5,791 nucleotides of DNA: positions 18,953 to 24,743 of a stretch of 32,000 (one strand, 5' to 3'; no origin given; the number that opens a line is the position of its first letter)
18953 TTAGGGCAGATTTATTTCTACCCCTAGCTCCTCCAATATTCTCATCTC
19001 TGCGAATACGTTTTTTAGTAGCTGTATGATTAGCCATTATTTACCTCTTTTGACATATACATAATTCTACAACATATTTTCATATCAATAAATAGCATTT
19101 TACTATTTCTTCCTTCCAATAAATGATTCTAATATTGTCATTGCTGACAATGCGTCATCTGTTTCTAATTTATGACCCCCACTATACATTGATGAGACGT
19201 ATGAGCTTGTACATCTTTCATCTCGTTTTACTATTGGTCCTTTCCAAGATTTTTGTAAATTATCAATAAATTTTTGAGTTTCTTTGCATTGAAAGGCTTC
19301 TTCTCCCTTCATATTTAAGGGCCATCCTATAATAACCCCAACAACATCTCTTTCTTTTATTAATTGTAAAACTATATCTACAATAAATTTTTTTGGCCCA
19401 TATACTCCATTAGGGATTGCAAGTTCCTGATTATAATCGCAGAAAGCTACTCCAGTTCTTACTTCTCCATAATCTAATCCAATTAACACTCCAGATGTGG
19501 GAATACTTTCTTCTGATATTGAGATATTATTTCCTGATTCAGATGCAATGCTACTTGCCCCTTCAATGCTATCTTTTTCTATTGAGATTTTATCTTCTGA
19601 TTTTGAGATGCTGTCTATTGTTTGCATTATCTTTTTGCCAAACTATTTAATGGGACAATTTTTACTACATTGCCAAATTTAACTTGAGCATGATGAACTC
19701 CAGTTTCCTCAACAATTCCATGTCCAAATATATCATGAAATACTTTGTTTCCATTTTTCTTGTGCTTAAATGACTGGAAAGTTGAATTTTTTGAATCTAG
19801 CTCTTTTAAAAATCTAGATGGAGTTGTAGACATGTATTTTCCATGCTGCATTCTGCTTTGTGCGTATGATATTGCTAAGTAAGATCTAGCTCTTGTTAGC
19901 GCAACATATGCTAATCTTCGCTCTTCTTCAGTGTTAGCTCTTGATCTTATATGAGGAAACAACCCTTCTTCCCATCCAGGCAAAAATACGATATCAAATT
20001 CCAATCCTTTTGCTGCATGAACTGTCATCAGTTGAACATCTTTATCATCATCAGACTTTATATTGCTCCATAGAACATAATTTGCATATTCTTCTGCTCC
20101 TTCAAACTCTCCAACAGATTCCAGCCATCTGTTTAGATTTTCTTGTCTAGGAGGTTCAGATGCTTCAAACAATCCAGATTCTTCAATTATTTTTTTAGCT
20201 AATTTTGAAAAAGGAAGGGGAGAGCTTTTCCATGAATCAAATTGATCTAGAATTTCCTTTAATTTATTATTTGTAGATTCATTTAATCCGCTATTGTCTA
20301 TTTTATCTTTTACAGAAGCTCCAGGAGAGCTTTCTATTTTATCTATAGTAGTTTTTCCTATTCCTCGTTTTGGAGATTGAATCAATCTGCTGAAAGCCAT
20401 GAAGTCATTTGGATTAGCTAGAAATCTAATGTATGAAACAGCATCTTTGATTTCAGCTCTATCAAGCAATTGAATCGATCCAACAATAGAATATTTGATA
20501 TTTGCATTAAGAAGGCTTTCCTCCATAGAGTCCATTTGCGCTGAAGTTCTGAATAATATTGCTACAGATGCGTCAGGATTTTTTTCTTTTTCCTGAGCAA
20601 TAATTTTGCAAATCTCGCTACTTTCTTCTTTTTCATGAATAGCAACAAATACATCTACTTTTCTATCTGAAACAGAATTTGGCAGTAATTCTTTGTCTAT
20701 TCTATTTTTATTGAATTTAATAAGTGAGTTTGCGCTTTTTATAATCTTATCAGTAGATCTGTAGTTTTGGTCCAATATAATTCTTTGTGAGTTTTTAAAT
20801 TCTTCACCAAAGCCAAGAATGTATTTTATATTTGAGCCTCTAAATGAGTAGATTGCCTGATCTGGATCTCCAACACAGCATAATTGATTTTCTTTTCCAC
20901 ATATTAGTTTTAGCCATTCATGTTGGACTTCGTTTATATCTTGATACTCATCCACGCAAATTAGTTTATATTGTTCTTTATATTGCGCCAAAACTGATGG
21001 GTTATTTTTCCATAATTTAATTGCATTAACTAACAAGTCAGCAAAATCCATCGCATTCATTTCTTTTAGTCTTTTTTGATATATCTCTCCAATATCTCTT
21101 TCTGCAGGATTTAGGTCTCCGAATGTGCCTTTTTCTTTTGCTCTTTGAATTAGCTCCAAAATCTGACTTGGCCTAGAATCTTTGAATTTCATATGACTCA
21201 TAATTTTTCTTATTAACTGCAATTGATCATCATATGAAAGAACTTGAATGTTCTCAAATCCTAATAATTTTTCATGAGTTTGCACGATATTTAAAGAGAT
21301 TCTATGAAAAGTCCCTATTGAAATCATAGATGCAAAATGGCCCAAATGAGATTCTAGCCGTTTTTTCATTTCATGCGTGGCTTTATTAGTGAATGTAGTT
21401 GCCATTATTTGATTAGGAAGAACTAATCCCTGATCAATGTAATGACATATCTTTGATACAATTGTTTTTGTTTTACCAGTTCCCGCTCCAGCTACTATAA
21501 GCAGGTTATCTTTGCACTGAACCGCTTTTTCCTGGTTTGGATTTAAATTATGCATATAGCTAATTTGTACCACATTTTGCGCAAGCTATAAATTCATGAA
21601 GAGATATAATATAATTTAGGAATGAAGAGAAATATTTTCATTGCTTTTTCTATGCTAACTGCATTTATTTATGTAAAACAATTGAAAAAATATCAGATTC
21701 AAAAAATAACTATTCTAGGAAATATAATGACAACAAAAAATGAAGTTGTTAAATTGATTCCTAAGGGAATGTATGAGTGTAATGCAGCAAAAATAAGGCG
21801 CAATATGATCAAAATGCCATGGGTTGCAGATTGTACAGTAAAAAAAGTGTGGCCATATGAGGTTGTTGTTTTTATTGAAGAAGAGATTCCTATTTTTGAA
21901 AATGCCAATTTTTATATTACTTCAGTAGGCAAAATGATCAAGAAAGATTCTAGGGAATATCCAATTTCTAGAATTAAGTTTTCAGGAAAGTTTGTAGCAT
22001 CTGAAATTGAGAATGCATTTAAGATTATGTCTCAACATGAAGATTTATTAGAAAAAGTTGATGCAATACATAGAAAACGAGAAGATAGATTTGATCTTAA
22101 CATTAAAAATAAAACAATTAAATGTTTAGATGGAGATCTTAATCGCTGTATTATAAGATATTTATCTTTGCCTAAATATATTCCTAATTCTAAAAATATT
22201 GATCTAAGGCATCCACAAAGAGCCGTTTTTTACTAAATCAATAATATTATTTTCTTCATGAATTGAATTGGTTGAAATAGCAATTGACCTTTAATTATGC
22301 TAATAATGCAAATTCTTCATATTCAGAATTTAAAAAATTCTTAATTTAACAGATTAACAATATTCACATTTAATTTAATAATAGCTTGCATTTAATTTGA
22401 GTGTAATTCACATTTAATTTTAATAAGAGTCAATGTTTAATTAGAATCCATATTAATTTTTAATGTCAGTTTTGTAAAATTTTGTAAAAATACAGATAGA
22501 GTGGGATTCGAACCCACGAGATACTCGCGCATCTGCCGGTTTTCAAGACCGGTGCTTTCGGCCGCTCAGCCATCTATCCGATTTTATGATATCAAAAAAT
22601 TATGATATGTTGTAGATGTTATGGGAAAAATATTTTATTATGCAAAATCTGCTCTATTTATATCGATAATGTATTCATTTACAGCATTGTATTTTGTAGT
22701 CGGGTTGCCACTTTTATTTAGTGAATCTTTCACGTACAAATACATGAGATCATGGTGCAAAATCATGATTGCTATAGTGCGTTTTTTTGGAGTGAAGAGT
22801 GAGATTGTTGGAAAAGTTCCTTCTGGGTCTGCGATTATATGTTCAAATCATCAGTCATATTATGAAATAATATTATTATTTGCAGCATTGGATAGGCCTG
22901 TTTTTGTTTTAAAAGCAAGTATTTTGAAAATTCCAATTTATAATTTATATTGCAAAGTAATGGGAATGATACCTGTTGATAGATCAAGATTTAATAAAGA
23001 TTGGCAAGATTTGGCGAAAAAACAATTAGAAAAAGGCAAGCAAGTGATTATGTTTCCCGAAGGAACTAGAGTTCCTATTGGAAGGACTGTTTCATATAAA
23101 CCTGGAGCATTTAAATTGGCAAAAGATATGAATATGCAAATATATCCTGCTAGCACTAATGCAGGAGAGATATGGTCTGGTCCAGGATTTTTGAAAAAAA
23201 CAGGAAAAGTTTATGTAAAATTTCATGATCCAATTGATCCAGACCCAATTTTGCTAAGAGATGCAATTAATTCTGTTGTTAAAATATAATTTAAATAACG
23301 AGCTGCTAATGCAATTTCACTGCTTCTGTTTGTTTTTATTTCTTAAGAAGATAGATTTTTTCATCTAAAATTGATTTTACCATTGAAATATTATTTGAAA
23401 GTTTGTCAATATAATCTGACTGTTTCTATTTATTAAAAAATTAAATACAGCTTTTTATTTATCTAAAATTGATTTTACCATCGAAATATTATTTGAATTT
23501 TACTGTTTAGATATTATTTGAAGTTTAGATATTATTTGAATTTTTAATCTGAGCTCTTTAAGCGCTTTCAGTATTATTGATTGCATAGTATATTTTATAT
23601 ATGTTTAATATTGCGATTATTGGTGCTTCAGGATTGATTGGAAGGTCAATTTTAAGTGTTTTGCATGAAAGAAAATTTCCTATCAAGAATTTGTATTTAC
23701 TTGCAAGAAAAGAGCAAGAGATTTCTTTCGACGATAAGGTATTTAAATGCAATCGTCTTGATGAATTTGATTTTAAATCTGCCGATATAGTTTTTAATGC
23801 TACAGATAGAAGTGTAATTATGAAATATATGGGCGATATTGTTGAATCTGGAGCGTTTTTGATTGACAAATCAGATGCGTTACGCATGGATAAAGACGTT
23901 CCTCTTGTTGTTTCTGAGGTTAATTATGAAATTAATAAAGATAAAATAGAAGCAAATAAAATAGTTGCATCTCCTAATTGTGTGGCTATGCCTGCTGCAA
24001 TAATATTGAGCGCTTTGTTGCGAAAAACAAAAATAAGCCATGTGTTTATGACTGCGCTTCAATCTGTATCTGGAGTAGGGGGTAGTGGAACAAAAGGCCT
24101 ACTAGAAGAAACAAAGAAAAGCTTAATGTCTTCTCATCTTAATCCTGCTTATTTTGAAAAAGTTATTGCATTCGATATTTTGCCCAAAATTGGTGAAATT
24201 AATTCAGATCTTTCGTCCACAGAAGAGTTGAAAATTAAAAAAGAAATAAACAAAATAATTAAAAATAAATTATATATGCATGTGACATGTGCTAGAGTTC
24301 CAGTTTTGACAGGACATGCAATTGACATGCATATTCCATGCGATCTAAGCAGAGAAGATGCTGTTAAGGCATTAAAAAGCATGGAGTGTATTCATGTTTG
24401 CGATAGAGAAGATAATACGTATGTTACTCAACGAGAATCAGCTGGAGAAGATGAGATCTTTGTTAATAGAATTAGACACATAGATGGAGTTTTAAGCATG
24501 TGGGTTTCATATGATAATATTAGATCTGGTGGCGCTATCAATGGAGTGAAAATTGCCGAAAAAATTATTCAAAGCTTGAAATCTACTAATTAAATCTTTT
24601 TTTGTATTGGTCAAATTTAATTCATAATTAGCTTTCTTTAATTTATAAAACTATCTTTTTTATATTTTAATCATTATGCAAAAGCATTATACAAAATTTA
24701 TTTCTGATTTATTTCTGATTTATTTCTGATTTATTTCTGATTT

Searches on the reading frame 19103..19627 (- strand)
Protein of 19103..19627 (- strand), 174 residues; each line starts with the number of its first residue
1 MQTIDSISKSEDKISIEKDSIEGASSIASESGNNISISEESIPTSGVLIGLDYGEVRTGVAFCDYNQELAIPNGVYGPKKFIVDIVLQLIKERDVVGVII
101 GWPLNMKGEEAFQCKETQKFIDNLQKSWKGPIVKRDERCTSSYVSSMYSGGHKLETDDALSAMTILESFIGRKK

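Call 53: search_protein_families(library=pfam, proteins=[window:19103-19627:-], max_evalue=0.001)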
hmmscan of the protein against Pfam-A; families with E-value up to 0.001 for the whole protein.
window:19103-19627:- (174 aa): 1 family
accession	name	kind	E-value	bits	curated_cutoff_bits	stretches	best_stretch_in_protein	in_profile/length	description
PF03652.20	RuvX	-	3.5e-24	86.1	29.2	1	47-170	2-132/134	Holliday junction resolvase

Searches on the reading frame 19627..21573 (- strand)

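Call 53: search_protein_families(library=pfam, proteins=[window:19627-21573:-], max_evalue=0.001)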
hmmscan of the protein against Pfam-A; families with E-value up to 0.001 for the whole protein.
window:19627-21573:- (648 aa): 7 families
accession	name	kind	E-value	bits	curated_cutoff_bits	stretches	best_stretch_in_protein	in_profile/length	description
PF00580.27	UvrD-helicase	-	1.1e-71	242.1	23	1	10-260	1-271/271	UvrD/REP helicase N-terminal domain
PF13361.12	UvrD_C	-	1.3e-61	209.4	25.6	1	265-572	1-349/350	UvrD-like helicase C-terminal domain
PF13245.12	AAA_19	-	3.6e-23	82.7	25.1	1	14-245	1-134/134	AAA domain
PF13538.12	UvrD_C_2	-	5.6e-09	36.2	27.4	1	515-567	4-50/52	UvrD-like helicase C-terminal domain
PF01443.25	Viral_helicase1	-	4.3e-07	30.4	21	0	512-568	176-226/228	Viral superfamily 1 RNA helicase core domain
PF13604.12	AAA_30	-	5.2e-06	26.8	27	0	10-74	2-67/191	AAA domain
PF13087.12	AAA_12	-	0.00017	21.6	27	0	504-568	128-190/195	AAA domain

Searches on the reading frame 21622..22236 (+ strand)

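Call 53: search_protein_families(library=pfam, proteins=[window:21622-22236:+], max_evalue=0.001)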
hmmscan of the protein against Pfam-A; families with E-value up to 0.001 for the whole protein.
window:21622-22236:+ (204 aa): 1 family
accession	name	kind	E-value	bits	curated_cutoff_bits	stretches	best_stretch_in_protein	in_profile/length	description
PF08478.15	POTRA_1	-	1.9e-10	41.3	23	1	26-87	3-68/69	POTRA domain, FtsQ-type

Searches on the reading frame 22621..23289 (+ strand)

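Call 53: search_protein_families(library=pfam, proteins=[window:22621-23289:+], max_evalue=0.001)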
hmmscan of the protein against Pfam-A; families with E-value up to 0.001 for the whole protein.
window:22621-23289:+ (222 aa): 1 family
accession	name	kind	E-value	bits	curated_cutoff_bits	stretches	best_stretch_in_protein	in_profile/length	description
PF01553.26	Acyltransferase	-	7.1e-22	78.1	23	1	65-178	9-130/132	Acyltransferase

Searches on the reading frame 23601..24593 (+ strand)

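Call 53: search_protein_families(library=pfam, proteins=[window:23601-24593:+], max_evalue=0.001)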
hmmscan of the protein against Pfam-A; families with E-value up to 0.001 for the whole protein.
window:23601-24593:+ (330 aa): 2 families
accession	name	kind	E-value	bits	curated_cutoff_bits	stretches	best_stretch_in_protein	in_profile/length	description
PF01118.30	Semialdhyde_dh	-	1.3e-23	84.1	26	1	3-110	1-116/121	Semialdehyde dehydrogenase, NAD binding domain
PF02774.23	Semialdhyde_dhC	-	4.7e-23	82.7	26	1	136-308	1-183/184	Semialdehyde dehydrogenase, dimerisation domain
